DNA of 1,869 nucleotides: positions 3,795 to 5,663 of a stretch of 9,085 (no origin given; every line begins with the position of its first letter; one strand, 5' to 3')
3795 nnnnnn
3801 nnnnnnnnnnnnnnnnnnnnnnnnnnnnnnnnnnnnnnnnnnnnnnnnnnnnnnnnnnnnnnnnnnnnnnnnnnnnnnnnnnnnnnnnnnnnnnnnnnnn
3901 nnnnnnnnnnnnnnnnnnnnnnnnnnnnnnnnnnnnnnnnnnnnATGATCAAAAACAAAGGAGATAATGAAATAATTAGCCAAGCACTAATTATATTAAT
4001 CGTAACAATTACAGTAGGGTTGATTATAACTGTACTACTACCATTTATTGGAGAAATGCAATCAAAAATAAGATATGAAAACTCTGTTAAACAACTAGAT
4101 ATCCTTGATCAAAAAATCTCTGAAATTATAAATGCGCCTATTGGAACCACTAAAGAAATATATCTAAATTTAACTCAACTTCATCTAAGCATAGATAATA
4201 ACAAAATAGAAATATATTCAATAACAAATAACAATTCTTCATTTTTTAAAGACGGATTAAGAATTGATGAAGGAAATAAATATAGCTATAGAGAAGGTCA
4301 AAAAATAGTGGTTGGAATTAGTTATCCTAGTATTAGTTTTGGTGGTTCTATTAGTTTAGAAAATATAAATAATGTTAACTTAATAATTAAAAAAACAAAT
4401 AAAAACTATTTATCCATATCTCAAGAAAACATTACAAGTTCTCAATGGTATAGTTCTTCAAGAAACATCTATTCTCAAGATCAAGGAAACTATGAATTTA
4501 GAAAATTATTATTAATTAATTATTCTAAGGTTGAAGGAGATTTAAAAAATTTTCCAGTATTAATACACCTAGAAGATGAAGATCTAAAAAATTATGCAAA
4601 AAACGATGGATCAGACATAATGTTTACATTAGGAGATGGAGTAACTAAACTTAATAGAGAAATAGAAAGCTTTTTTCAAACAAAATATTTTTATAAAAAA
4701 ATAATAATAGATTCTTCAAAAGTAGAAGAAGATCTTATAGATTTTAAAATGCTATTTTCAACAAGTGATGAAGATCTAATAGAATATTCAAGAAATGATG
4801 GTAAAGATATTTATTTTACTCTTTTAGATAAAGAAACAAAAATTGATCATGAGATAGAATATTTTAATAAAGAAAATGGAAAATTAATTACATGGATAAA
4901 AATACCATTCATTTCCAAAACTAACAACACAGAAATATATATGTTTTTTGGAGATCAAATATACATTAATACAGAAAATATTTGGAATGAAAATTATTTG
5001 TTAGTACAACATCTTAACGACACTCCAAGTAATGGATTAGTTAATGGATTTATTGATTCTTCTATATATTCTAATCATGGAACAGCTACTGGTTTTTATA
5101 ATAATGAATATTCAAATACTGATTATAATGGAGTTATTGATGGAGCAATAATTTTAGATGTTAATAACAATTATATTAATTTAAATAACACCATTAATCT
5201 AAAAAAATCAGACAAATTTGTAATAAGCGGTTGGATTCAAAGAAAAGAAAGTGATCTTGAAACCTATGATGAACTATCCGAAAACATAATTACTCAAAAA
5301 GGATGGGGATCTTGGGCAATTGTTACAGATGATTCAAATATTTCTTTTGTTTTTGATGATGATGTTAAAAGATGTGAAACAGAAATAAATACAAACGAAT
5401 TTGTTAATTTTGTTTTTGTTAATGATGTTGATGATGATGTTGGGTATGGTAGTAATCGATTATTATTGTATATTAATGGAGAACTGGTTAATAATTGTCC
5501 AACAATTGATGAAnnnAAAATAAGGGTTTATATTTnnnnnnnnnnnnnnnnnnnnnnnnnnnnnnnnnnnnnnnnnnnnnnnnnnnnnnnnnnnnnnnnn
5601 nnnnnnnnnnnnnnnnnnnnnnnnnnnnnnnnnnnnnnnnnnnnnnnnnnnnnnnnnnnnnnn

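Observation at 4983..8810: A LamG domain appears split in two by about 3.1 kb holding two signal-peptide-bearing paralogous modules (gene-in-gene insertion or recombination mosaic)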

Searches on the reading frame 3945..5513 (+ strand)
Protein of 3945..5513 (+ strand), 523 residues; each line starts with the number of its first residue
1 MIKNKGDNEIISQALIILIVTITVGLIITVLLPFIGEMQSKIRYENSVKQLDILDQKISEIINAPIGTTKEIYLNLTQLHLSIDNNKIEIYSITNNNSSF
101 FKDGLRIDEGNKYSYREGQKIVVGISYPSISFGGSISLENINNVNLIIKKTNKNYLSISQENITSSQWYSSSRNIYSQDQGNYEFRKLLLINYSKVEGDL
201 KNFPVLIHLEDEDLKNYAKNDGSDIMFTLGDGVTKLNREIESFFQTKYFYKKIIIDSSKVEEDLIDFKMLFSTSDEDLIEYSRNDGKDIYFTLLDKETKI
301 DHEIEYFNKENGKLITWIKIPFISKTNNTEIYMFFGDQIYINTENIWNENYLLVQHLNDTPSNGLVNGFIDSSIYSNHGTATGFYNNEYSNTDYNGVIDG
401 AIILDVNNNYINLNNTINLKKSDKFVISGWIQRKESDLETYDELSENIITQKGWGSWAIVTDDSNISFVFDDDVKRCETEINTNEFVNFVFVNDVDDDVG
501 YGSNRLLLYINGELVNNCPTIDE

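Call 6: search_protein_families(library=pfam, proteins=[window:3945-5513:+], max_evalue=1)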
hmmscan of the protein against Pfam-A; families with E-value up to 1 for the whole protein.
window:3945-5513:+ (523 aa): 4 families
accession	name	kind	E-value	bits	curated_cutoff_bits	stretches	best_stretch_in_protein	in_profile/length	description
PF10102.14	DUF2341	-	2.1e-07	31.7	23.4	1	285-341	1-56/84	Domain of unknown function (DUF2341)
PF24676.1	DUF7656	-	0.032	15.2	27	1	323-374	21-73/101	Domain of unknown function (DUF7656)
PF06305.16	LapA_dom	-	0.16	12.3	28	1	16-58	21-63/64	Lipopolysaccharide assembly protein A domain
PF23960.2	DUF7289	-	0.27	11.2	27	1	9-93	5-88/238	Family of unknown function (DUF7289)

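Call 11: find_homologous_proteins(query=window:3945-5513:+, max_evalue=0.001)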
Query window:3945-5513:+ (523 aa): 11 proteins with E <= 0.001 among 8000 candidates.
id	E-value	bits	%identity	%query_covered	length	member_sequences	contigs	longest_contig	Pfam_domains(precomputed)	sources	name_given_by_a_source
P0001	0.0e+0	1139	100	100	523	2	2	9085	PF10102.15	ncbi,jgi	jgi:hypothetical protein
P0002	4.2e-230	783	70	100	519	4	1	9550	PF10102.15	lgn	-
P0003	9.7e-228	775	70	100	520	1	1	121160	PF13385.14,PF10102.15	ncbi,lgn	-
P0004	3.1e-218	744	66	100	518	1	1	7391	PF10102.15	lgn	-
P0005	9.4e-124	432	53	83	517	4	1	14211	PF13385.14,PF10102.15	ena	-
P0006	6.2e-74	268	44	68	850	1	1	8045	PF13385.14,PF10102.15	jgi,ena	-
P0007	1.7e-55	207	41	47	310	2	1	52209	-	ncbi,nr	ncbi:MAG TPA: hypothetical protein PKI29_00875, partial [archaeon]|nr:hypothetical protein [archaeon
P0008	8.3e-26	109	39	36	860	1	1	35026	PF13385.14,PF10102.15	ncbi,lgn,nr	ncbi:MAG: DUF2341 domain-containing protein [Dehalococcoidales bacterium]|nr:DUF2341 domain-containi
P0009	3.6e-13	67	35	28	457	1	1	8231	PF07953.21,PF13385.14,PF10102.15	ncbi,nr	ncbi:DUF2341 domain-containing protein, partial [Candidatus Pacearchaeota archaeon]|nr:DUF2341 domai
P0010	1.1e-11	63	29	41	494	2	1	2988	PF13287.13,PF13385.14,PF13290.14,PF10102.15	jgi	-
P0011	1.9e-5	42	33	26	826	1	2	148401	PF13385.14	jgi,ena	-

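Call 14: find_encoding_contigs(protein=P0003, flank=10000, max_places=3)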
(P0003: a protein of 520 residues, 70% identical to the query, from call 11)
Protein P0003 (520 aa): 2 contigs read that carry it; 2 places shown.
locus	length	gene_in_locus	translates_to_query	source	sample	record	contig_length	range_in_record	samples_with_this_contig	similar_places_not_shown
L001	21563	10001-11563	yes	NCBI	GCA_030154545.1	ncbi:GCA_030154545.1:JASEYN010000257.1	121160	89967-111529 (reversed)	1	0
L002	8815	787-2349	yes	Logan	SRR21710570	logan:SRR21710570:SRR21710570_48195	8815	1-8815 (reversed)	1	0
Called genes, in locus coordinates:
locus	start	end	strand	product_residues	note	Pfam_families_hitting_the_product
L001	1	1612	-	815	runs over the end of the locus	PF12161:HsdM_N, PF02384:N6_Mtase, PF05175:MTS (weak), PF07669:Eco57I (weak)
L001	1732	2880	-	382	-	-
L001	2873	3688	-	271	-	-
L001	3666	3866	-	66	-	-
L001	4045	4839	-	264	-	-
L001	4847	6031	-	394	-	PF00589:Phage_integrase, PF22823:MrpR_C_cat (weak)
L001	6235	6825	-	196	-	PF13302:Acetyltransf_3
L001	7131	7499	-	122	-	PF05016:ParE_toxin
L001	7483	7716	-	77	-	PF26688:RHH_12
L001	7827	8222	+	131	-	-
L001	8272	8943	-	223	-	-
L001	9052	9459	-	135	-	-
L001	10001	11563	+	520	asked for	PF10102:DUF2341 (weak), PF13385:Laminin_G_3 (weak)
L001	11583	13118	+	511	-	-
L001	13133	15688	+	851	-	PF13385:Laminin_G_3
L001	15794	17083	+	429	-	PF13173:AAA_14, PF13635:DUF4143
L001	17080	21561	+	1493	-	PF10102:DUF2341 (weak), PF13385:Laminin_G_3, PF02210:Laminin_G_2 (faint), PF13385:Laminin_G_3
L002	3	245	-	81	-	?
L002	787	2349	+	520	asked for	PF10102:DUF2341 (weak), PF13385:Laminin_G_3 (weak)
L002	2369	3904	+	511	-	-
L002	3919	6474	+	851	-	PF13385:Laminin_G_3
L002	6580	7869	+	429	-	PF13173:AAA_14, PF13635:DUF4143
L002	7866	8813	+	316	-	?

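Call 15: find_encoding_contigs(protein=P0006, flank=10000, max_places=3)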
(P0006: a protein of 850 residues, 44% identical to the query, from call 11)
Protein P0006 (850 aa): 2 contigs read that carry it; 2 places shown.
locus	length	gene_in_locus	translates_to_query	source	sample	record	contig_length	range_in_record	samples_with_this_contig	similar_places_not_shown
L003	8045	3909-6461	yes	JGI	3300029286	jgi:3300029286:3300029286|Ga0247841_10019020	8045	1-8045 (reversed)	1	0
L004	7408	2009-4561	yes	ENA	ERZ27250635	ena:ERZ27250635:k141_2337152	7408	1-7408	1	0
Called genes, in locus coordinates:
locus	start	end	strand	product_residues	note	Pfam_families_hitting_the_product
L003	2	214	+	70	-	?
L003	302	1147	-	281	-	-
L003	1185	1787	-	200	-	PF16795:Phage_integr_3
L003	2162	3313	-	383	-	PF03595:SLAC1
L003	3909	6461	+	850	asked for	PF10102:DUF2341 (faint), PF13385:Laminin_G_3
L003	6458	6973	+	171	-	-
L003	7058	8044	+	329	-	?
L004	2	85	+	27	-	?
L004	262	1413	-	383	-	PF03595:SLAC1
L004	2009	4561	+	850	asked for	PF10102:DUF2341 (faint), PF13385:Laminin_G_3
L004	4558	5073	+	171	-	-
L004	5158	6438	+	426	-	PF00004:AAA (faint), PF13173:AAA_14, PF13635:DUF4143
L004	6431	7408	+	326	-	?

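Call 18: find_encoding_contigs(protein=P0005, flank=10000, max_places=4)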
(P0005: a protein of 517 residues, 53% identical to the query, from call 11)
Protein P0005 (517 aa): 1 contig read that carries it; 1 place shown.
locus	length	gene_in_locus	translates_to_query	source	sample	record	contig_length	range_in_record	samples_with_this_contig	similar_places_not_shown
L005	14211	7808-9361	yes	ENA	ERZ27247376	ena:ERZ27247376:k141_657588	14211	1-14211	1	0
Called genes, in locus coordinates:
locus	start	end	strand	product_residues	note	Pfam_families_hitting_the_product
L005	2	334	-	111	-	?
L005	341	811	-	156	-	-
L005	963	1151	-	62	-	PF01336:tRNA_anti-codon (weak)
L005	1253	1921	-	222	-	PF09414:RNA_ligase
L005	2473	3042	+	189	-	PF00583:Acetyltransf_1, PF13673:Acetyltransf_10, PF13508:Acetyltransf_7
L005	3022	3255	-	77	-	-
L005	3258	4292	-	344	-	PF04055:Radical_SAM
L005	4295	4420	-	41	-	-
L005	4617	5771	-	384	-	PF01637:ATPase_2 (faint), PF13173:AAA_14, PF13635:DUF4143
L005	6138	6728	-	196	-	PF13302:Acetyltransf_3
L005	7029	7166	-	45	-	-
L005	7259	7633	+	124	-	-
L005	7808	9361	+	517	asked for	PF10102:DUF2341, PF13385:Laminin_G_3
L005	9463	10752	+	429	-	PF13173:AAA_14, PF13635:DUF4143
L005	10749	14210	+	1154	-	?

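Call 19: find_encoding_contigs(protein=P0002, flank=10000, max_places=3)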
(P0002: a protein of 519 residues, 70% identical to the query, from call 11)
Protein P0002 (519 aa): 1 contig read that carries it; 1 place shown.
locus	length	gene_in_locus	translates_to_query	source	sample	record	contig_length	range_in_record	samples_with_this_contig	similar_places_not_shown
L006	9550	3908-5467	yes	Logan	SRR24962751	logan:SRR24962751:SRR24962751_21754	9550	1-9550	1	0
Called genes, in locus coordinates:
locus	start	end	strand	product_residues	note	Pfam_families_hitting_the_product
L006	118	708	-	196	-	PF13302:Acetyltransf_3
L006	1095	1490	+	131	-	-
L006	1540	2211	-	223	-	-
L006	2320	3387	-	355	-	PF04607:RelA_SpoT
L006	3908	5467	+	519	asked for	PF10102:DUF2341 (faint)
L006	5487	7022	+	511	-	-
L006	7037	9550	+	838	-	?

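Call 20: find_encoding_contigs(protein=P0004, flank=10000, max_places=3)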
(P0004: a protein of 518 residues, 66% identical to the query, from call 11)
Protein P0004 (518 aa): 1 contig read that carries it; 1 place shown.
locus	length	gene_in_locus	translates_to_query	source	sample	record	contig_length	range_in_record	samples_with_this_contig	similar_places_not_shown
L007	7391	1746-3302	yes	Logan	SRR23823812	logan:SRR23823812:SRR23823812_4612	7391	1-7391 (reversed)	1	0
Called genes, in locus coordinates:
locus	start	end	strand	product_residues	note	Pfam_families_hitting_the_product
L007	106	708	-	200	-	PF13302:Acetyltransf_3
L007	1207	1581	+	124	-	-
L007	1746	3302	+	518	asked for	PF10102:DUF2341 (weak)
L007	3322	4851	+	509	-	-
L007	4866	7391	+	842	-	?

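Call 31: search_protein_families(library=pfam, proteins=[P0006, P0003, L001:13133-15685:+, P0005], max_evalue=10)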
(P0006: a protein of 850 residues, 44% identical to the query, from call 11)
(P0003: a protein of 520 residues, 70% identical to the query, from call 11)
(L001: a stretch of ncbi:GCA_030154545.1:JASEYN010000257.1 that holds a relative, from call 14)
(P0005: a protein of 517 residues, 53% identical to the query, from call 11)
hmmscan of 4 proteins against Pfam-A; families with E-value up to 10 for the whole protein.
P0006 (850 aa): 6 families
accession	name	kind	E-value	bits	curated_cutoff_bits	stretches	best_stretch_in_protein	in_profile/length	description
PF13385.13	Laminin_G_3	-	2.8e-35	122.1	27.6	2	399-561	1-151/151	Concanavalin A-like lectin/glucanases superfamily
PF10102.14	DUF2341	-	3.3e-07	31.1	23.4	2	276-333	1-56/84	Domain of unknown function (DUF2341)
PF02210.31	Laminin_G_2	-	0.002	19.1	22.9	1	482-551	48-124/126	Laminin G domain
PF00054.30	Laminin_G_1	-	0.028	15.1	24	1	488-534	54-99/131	Laminin G domain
PF23960.2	DUF7289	-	0.072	13.1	27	1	7-73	1-69/238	Family of unknown function (DUF7289)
PF08141.18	SspH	-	0.36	11.4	25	1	45-81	19-56/58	Small acid-soluble spore protein H family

P0003 (520 aa): 3 families
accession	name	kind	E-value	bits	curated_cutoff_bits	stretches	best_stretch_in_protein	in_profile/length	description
PF10102.14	DUF2341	-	2.8e-07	31.3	23.4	2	285-352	1-65/84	Domain of unknown function (DUF2341)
PF13385.13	Laminin_G_3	-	5e-06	27.2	27.6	1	406-510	3-100/151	Concanavalin A-like lectin/glucanases superfamily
PF21784.3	Bflower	-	0.11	13.4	25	1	364-418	9-68/116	4-fold beta flower protein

L001:13133-15685:+ (851 aa): 9 families
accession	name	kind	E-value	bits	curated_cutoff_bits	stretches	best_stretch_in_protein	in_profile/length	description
PF13385.13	Laminin_G_3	-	1.3e-15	58.3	27.6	2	677-829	2-150/151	Concanavalin A-like lectin/glucanases superfamily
PF10102.14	DUF2341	-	0.00016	22.5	23.4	1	584-629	30-69/84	Domain of unknown function (DUF2341)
PF13620.12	CarboxypepD_reg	-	0.0019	18.9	32.3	1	430-463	5-39/82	Carboxypeptidase regulatory-like domain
PF13715.12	CarbopepD_reg_2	-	0.0049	17.3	32.2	1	493-533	44-86/88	CarboxypepD_reg-like domain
PF02369.22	Big_1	-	0.0067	16.9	34.9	1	424-465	18-63/93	Bacterial Ig-like domain (group 1)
PF17802.7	SpaA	-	0.11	13.1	23.1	1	429-465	5-45/91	Prealbumin-like fold domain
PF02210.31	Laminin_G_2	-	0.13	13.2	22.9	1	735-798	35-99/126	Laminin G domain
PF08308.17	PEGA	-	0.21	11.9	20.8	1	494-523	36-65/71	PEGA domain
PF09148.16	DUF1934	-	9.5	6.7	22.5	1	447-538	8-98/128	Domain of unknown function (DUF1934)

P0005 (517 aa): 3 families
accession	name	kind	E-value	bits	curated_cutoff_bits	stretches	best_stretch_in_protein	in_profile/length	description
PF13385.13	Laminin_G_3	-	2.1e-17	64.1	27.6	1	343-496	2-151/151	Concanavalin A-like lectin/glucanases superfamily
PF10102.14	DUF2341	-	3e-10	40.9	23.4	1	221-295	1-69/84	Domain of unknown function (DUF2341)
PF06305.16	LapA_dom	-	0.11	12.9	28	1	16-58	21-63/64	Lipopolysaccharide assembly protein A domain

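Call 54: list_cluster_members(proteins=[P0003, P0001, P0025, P0026, P0027, P0028, P0030, P0031, P0039, P0051])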
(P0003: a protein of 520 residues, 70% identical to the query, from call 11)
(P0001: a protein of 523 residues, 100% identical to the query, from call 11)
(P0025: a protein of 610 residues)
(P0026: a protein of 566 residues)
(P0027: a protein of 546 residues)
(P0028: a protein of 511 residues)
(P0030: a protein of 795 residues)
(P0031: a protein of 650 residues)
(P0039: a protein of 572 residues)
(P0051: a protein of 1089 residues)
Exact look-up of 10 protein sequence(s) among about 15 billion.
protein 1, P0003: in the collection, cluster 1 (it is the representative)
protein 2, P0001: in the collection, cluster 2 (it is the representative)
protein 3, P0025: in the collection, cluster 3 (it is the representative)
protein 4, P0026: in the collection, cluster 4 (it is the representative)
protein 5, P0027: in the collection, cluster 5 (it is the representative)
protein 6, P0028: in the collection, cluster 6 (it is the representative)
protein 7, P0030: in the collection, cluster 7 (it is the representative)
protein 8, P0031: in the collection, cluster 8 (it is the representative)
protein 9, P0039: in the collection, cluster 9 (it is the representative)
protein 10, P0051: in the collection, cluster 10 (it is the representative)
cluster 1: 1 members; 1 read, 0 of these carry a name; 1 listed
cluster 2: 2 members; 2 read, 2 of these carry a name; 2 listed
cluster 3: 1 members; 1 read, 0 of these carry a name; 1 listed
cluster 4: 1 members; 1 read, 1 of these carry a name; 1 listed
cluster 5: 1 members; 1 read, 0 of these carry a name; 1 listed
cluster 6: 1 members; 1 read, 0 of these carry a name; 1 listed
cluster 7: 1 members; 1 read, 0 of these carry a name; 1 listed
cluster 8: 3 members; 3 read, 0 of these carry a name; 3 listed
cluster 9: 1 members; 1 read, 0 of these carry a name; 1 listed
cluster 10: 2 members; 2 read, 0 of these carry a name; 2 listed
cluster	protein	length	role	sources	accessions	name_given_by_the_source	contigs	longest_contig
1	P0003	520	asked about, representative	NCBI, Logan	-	-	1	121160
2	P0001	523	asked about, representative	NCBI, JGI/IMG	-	hypothetical protein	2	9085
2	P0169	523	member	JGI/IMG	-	hypothetical protein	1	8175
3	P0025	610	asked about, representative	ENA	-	-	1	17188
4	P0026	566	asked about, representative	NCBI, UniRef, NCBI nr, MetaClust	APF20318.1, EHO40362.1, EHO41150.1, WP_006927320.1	hypothetical protein Calab_1530 [Caldithrix abyssi DSM 13497] | Uncharacterized protein n=1 Tax=Caldithrix abyssi DSM 13497 TaxID=880073 ... | hypothetical protein [Caldithrix abyssi]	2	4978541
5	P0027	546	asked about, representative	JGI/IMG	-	-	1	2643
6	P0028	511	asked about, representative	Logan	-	-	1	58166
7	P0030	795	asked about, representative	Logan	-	-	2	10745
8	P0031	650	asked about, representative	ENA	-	-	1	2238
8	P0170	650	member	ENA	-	-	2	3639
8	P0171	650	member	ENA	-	-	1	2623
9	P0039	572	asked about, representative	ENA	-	-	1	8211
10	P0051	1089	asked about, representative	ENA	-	-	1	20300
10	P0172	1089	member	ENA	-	-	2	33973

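Call 62: find_related_loci(query=A1, collection=metagenome_contigs, flank=8000)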
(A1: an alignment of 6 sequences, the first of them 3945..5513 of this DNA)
Query A1 (523 aa) in metagenome_contigs; peptide patterns used: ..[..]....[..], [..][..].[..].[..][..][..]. (x = any residue, [..] = any of these).
373 stretches matched a pattern; 7 encode a relative of the query (tblastn E <= 1e-3); 7 distinct loci.
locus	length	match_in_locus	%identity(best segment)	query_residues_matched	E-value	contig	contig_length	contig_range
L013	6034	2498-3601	52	1-434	1e-114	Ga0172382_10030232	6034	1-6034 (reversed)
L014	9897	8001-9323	40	1-450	3e-87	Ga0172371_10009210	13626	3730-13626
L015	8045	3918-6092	44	2-459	2e-78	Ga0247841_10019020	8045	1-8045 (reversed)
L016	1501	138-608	36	2-159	2e-25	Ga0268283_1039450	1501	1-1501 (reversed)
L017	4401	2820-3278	41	5-158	1e-23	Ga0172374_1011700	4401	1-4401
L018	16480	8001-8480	37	2-162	3e-22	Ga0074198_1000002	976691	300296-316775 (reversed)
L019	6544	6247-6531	44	5-97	5e-14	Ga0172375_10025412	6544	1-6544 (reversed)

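Call 65: search_protein_families(library=ncbifam, proteins=[window:3945-5513:+, L004:4558-5070:+, L018:7992-8486:+, L018:10381-12393:+, L001:15794-17080:+], max_evalue=0.01)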
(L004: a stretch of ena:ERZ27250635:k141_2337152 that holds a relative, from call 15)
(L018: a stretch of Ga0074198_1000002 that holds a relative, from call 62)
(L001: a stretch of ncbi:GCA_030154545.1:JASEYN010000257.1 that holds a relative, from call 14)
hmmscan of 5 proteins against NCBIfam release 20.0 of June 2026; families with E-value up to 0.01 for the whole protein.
window:3945-5513:+ (523 aa): 0 families

L004:4558-5070:+ (171 aa): 0 families

L018:7992-8486:+ (165 aa): 0 families

L018:10381-12393:+ (671 aa): 2 families
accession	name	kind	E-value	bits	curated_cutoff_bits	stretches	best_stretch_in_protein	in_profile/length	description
NF042962.1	DUF499_antiphage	equivalog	2.5e-06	25.7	1200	0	273-377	839-940/1025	anti-phage-associated DUF499 domain-containing protein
NF052521.1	TafC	equivalog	0.0074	15.4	410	0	544-642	247-349/373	TafC family fimbrial protein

L001:15794-17080:+ (429 aa): 0 families

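Call 75: search_protein_families(library=pfam, proteins=[L004:4558-5070:+, L001:15794-17080:+], max_evalue=0.01)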
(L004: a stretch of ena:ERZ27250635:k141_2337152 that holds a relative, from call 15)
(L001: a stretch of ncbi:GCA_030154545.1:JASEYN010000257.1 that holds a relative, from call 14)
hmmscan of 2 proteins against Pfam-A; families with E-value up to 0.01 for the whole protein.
L004:4558-5070:+ (171 aa): 0 families

L001:15794-17080:+ (429 aa): 3 families
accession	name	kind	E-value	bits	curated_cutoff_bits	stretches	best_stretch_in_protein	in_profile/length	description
PF13173.12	AAA_14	-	4.9e-33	114.3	27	1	35-164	3-128/129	AAA domain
PF13635.12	DUF4143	-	1.6e-19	70.6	28.1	1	225-370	2-158/160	Domain of unknown function (DUF4143)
PF25056.1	DUF7793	-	0.0089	16.5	26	0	70-159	8-94/113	Domain of unknown function (DUF7793)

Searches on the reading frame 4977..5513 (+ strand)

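Call 31: search_protein_families(library=pfam, proteins=[window:4977-5513:+], max_evalue=10)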
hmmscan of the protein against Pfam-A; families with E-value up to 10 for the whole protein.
seq(179 aa): 1 family
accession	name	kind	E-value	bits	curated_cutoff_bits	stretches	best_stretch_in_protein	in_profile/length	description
PF04383.19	KilA-N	-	0.017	15.4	23.8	1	56-103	7-53/107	KilA-N domain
